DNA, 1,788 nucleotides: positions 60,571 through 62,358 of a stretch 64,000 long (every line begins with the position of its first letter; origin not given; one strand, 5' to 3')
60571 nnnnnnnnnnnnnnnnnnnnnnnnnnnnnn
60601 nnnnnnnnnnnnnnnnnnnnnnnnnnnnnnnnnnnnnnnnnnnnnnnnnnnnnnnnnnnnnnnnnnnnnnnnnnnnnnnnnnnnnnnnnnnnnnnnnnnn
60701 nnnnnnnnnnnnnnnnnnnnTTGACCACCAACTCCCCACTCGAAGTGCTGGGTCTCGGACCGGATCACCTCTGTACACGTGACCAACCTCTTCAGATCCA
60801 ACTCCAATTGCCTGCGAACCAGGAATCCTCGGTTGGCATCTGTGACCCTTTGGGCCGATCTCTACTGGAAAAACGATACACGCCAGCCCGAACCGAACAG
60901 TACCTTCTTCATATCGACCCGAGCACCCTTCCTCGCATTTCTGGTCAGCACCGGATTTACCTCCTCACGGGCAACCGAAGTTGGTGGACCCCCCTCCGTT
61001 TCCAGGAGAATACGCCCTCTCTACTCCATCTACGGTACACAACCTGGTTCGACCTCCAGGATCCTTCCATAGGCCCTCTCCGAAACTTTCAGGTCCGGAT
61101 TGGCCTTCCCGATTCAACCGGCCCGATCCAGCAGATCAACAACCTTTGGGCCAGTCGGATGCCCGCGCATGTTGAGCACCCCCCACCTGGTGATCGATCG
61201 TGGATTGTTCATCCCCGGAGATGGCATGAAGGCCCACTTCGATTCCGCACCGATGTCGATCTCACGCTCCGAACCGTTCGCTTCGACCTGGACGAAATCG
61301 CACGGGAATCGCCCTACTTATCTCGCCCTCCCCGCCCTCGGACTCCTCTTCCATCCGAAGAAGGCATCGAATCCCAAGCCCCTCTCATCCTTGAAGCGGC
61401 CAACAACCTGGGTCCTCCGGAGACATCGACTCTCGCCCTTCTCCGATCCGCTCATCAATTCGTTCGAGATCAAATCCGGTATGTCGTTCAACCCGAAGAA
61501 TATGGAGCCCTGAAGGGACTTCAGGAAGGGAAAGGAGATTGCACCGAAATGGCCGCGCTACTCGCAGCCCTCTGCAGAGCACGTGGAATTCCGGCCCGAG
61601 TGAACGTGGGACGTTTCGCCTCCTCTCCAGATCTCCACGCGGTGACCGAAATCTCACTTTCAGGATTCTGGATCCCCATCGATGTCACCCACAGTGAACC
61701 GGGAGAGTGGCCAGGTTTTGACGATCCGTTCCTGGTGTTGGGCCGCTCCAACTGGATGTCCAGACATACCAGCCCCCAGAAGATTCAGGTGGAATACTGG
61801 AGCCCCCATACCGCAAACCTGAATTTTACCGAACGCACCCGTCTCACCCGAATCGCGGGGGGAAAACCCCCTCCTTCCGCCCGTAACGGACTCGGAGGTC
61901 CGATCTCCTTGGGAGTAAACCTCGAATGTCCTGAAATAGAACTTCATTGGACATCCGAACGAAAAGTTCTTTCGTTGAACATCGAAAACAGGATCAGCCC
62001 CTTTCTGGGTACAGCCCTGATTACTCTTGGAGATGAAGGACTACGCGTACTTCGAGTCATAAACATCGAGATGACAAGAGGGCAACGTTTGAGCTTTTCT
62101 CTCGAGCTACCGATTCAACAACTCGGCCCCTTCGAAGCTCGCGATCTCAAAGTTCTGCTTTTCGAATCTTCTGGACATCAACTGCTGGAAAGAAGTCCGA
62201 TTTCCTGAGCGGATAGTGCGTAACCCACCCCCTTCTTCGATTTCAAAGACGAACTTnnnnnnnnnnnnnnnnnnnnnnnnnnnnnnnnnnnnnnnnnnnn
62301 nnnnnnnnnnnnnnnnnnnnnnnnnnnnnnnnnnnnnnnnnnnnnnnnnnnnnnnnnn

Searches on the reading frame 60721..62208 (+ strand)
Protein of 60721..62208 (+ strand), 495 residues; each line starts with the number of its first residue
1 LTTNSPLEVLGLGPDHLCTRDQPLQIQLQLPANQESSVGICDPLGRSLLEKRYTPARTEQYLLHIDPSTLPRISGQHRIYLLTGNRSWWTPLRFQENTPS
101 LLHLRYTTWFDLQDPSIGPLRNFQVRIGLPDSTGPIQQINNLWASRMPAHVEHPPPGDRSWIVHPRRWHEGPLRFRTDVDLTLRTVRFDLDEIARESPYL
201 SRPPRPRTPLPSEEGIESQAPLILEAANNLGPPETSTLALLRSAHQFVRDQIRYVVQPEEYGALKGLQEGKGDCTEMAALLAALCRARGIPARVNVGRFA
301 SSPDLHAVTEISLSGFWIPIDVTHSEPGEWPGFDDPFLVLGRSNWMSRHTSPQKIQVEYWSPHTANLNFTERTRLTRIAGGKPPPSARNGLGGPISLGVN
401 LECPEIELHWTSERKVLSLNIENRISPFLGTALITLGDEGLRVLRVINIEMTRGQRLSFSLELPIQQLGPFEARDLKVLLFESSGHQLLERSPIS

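Call 43: search_protein_families(library=pfam, proteins=[window:60721-62208:+], max_evalue=0.00001)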
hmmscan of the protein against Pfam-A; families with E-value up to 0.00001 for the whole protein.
window:60721-62208:+ (495 aa): 1 family
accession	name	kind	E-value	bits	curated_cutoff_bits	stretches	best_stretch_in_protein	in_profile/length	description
PF01841.26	Transglut_core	-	5e-16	59.4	23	1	234-321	11-107/108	Transglutaminase-like superfamily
